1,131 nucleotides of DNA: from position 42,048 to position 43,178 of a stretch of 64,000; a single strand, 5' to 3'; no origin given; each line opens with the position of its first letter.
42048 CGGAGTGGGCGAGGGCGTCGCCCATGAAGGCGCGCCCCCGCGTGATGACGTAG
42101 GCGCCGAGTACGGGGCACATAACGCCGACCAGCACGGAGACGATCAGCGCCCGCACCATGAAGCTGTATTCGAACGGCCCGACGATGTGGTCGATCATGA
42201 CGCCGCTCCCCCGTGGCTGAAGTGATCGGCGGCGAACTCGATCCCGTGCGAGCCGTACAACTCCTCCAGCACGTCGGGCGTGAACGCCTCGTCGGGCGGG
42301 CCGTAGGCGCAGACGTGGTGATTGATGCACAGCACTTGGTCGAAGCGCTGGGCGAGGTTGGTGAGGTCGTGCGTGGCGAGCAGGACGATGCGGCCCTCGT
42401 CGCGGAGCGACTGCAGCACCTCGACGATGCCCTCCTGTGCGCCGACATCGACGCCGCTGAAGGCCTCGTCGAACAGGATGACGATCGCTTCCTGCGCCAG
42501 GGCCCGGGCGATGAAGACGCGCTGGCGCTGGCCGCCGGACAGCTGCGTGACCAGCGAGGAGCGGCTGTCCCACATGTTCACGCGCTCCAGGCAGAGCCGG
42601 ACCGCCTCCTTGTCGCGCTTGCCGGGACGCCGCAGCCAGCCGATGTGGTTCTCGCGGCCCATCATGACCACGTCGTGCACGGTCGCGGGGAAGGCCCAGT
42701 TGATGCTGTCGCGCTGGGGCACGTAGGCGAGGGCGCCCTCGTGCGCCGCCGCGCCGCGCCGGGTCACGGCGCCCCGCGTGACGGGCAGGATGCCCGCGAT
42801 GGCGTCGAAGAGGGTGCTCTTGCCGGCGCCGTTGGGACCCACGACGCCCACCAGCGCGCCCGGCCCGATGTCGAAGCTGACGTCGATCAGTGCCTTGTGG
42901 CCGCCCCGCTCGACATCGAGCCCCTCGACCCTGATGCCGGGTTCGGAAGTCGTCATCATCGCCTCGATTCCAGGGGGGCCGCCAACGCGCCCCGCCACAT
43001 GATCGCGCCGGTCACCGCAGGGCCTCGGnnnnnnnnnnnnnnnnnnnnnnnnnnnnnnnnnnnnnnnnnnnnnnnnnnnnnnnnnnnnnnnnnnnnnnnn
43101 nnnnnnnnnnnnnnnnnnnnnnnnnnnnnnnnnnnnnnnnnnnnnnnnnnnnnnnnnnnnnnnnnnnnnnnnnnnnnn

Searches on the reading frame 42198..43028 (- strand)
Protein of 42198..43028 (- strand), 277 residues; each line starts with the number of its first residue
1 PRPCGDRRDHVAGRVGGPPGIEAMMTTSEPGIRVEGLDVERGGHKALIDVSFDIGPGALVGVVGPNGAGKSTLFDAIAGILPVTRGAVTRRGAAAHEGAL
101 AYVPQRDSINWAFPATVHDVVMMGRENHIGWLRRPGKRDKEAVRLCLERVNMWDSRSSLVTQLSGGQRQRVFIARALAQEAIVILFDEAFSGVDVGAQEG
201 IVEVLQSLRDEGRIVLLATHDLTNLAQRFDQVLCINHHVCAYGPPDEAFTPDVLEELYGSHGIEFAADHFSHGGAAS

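Call 13: search_protein_families(library=pfam, proteins=[window:42198-43028:-])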
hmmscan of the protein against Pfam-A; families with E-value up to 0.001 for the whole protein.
window:42198-43028:- (277 aa): 6 families
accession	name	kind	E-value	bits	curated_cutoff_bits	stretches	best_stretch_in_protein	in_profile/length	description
PF00005.33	ABC_tran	-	3.3e-26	92.9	25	1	49-190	3-136/137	ABC transporter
PF13304.12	AAA_21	-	1.1e-10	42.5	27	1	60-81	2-23/304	AAA domain, putative AbiEii toxin, Type IV TA system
PF02463.25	SMC_N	-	5.9e-06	26.3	40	0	60-81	27-48/220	RecF/RecN/SMC N terminal domain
PF13555.12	AAA_29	-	9.1e-06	25.8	27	1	60-81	25-46/61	P-loop containing region of AAA domain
PF13476.12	AAA_23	-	2.7e-05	25.3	27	1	50-80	13-42/201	AAA domain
PF13514.12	AAA_27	-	0.00038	20.5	22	1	33-80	2-49/206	AAA domain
